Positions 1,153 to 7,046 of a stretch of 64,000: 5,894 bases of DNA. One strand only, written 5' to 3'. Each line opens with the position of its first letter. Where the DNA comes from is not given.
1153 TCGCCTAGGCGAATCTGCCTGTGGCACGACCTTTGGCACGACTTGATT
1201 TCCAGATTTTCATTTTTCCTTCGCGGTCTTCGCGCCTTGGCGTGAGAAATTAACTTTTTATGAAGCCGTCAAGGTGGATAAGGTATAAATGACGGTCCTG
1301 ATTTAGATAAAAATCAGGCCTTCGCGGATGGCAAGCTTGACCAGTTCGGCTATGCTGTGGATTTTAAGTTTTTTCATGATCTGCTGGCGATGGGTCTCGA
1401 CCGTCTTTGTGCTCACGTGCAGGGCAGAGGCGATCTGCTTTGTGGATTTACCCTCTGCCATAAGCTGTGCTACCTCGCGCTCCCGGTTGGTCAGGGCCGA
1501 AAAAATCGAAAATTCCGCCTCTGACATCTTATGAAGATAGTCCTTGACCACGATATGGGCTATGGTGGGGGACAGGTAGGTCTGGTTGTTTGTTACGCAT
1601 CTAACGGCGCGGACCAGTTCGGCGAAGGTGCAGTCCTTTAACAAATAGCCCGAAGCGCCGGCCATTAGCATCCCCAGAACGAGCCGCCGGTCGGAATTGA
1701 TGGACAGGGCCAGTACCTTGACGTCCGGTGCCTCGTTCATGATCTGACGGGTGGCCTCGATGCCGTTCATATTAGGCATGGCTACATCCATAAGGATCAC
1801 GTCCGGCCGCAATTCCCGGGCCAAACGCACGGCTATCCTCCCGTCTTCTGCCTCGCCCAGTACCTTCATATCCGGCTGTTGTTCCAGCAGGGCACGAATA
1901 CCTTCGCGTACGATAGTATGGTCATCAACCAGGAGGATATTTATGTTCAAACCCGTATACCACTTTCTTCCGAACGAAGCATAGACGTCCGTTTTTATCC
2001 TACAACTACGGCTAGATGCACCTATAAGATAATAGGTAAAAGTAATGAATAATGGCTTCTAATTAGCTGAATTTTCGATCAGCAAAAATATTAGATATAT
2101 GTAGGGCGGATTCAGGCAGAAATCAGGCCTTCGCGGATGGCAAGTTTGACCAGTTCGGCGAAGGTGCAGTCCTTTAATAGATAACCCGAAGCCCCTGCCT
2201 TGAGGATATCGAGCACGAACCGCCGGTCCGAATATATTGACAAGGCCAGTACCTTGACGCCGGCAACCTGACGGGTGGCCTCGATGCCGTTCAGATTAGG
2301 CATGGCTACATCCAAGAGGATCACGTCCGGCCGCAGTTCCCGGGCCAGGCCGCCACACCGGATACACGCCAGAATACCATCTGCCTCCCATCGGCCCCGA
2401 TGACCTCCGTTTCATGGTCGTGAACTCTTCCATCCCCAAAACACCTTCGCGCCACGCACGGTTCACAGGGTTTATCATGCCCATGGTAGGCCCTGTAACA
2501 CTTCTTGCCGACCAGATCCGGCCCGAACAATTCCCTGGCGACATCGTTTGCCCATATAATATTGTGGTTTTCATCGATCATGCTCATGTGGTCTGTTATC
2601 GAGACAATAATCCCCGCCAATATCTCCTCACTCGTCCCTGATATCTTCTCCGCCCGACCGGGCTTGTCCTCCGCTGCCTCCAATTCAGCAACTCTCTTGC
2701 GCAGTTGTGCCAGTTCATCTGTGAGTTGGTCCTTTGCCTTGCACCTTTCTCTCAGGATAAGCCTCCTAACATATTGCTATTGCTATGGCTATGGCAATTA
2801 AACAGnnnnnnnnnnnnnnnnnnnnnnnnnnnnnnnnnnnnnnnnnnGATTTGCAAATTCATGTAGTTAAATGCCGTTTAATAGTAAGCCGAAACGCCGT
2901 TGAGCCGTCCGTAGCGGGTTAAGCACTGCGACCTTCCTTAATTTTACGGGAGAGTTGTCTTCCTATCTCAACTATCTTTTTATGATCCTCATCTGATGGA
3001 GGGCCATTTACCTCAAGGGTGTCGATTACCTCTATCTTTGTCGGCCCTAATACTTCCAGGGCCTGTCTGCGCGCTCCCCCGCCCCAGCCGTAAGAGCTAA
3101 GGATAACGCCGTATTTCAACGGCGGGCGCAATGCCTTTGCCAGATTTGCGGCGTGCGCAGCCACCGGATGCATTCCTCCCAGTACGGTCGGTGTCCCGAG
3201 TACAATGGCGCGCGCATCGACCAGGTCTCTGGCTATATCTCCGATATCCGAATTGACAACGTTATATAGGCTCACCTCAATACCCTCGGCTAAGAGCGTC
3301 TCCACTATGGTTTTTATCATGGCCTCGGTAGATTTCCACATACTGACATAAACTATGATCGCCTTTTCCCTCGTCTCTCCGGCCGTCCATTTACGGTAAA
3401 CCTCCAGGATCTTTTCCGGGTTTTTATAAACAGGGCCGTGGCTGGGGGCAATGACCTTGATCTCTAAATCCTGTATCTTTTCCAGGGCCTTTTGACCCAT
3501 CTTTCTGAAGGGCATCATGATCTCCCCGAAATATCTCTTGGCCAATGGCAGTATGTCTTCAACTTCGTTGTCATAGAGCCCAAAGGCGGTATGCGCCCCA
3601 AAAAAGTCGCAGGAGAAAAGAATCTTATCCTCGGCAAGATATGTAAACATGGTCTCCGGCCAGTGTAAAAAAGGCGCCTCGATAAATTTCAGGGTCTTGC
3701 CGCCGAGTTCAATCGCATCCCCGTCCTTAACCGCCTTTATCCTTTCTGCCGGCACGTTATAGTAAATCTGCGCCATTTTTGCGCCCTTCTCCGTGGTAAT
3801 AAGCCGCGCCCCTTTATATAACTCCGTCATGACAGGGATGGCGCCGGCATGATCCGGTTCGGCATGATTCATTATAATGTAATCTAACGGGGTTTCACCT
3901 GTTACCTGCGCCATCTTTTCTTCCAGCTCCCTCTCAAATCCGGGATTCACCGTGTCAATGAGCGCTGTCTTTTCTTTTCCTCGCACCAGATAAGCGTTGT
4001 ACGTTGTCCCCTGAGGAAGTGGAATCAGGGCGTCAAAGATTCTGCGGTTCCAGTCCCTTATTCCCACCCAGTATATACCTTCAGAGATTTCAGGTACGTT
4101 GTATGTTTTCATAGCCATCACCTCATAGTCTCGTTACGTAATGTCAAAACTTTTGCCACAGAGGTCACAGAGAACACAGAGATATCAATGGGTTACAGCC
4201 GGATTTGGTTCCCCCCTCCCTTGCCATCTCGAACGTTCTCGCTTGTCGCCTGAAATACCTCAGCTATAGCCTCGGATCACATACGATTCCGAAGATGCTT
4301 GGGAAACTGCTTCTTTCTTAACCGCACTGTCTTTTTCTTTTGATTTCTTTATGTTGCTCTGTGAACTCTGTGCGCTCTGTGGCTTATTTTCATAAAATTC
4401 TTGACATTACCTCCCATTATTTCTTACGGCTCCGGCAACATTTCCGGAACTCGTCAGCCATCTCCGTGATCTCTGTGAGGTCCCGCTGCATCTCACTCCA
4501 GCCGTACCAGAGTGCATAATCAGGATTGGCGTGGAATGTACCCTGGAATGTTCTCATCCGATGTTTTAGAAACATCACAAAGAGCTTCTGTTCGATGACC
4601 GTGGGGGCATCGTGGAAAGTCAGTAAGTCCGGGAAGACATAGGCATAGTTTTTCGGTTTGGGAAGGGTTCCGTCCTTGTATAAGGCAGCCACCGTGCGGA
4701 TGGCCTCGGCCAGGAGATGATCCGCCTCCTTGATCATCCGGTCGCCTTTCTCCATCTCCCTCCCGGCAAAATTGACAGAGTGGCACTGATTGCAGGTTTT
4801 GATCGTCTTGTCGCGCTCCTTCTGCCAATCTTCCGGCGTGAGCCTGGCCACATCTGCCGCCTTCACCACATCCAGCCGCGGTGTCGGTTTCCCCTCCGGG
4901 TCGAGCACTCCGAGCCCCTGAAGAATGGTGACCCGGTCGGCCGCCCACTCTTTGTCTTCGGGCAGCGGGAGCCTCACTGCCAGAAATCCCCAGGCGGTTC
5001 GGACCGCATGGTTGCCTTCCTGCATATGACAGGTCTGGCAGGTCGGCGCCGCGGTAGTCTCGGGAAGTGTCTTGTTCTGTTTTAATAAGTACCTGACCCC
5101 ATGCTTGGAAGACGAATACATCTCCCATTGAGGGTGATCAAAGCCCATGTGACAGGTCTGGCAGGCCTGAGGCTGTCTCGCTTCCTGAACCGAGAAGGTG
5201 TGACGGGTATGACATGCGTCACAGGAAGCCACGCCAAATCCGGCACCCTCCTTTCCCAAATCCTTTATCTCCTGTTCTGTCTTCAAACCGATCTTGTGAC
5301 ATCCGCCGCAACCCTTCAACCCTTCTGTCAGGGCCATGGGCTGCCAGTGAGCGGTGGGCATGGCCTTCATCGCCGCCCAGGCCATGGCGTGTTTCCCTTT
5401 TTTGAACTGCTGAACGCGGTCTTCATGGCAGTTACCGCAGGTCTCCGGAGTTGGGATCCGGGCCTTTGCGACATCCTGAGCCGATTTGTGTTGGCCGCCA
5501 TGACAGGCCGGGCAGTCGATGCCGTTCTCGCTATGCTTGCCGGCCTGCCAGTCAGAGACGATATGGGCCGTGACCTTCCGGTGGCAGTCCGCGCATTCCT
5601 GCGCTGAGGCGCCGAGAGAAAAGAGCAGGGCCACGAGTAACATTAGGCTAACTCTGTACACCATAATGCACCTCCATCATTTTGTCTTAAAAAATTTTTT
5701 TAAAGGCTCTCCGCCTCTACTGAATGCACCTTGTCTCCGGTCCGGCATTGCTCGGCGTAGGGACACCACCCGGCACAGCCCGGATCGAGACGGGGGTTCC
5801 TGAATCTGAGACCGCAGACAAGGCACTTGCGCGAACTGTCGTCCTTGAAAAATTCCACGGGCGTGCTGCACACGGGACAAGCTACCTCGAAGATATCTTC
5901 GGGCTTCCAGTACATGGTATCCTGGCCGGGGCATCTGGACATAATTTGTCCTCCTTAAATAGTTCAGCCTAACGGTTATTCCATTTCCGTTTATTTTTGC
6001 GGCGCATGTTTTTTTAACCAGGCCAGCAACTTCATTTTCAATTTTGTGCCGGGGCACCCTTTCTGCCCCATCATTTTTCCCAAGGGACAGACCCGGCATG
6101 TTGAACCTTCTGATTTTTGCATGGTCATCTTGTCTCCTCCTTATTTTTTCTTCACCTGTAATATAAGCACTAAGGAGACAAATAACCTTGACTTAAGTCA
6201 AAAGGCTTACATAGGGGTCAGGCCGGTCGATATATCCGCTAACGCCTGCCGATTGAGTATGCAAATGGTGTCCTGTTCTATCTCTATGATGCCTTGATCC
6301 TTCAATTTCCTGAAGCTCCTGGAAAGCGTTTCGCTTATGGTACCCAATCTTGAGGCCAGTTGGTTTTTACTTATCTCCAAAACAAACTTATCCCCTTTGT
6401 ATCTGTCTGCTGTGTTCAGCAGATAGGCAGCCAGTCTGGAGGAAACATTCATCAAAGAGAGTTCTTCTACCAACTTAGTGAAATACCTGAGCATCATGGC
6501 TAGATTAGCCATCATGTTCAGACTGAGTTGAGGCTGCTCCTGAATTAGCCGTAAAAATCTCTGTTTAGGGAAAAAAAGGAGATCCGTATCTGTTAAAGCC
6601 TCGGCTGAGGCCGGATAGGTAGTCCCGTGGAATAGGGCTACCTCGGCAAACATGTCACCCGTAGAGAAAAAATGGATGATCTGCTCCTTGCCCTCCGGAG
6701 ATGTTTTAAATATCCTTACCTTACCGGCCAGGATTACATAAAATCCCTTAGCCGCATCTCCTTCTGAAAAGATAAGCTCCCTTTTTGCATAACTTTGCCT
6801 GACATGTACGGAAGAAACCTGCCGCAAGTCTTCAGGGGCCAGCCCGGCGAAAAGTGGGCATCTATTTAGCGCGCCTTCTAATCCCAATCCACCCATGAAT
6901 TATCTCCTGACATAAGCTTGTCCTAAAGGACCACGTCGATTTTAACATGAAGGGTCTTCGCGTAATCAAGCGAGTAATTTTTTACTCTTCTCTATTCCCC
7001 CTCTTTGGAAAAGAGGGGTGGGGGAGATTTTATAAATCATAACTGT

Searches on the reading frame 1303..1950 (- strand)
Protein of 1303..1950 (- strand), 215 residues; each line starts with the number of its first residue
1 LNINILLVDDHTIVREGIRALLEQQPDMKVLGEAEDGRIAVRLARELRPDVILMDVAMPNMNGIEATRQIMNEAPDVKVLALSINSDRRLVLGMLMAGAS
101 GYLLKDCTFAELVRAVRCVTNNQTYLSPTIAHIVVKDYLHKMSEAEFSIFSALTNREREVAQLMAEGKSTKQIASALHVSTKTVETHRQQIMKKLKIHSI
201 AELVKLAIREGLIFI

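Call 30: search_protein_families(library=pfam, proteins=[window:1303-1950:-], max_evalue=0.0001)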
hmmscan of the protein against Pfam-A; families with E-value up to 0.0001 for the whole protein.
window:1303-1950:- (215 aa): 4 families
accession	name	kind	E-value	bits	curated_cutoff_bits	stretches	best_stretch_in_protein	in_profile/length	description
PF00072.30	Response_reg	-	2.1e-29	102.3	30.2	1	5-117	1-111/111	Response regulator receiver domain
PF00196.25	GerE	-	2.3e-21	75.6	23.5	1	152-207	2-57/57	Bacterial regulatory proteins, luxR family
PF08281.18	Sigma70_r4_2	-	1.2e-07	31.7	25.7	1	151-195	9-54/54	Sigma-70, region 4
PF13936.12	HTH_38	-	5.9e-05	23.2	27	0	152-186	4-39/44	Helix-turn-helix domain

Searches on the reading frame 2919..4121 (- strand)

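Call 30: search_protein_families(library=pfam, proteins=[window:2919-4121:-], max_evalue=0.0001)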
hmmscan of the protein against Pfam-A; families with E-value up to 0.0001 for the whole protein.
window:2919-4121:- (400 aa): 2 families
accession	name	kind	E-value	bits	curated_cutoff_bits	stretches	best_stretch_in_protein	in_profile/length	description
PF19583.5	ODP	-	9.4e-30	104.4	27.2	1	41-229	3-194/194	ODP family beta lactamase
PF00753.33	Lactamase_B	-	2.2e-14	54.3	22.7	1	41-228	6-196/196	Metallo-beta-lactamase superfamily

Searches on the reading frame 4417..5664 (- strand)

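Call 30: search_protein_families(library=pfam, proteins=[window:4417-5664:-], max_evalue=0.0001)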
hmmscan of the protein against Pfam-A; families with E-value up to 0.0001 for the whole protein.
window:4417-5664:- (415 aa): 5 families
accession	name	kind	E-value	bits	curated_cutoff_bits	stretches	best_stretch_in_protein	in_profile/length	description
PF13447.11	Multi-haem_cyto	-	1.2e-27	97.3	21.9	2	49-218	3-179/269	Seven times multi-haem cytochrome CxxCH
PF14522.11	Cytochrome_C7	-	1.1e-10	41.6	24.8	0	19-81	11-67/67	Cytochrome c7 and related cytochrome c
PF13435.11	Cytochrome_C554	-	3.8e-10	41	20.8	1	75-153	1-84/84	Cytochrome c554 and c-prime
PF14537.11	Cytochrom_c3_2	-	3.3e-08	34.3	25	0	44-125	2-66/79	Cytochrome c3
PF09699.15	Paired_CXXCH_1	-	7.3e-07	29.2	20.6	0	146-174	7-38/41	Doubled CXXCH motif (Paired_CXXCH_1)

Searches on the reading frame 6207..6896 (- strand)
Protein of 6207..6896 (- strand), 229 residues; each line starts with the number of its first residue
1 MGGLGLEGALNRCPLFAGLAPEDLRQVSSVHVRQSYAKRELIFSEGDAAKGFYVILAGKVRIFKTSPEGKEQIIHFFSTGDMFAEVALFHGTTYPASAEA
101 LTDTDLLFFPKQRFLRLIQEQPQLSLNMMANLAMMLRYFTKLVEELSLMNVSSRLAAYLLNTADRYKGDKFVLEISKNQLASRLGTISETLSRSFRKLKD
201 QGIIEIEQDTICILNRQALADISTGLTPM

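Call 30: search_protein_families(library=pfam, proteins=[window:6207-6896:-], max_evalue=0.0001)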
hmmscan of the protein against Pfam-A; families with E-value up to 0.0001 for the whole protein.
window:6207-6896:- (229 aa): 2 families
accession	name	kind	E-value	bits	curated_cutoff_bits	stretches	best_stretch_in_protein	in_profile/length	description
PF00027.35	cNMP_binding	-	7.5e-29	100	27.5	1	34-120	2-88/89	Cyclic nucleotide-binding domain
PF13545.12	HTH_Crp_2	-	8.9e-18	64.5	27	1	154-222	2-70/70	Crp-like helix-turn-helix domain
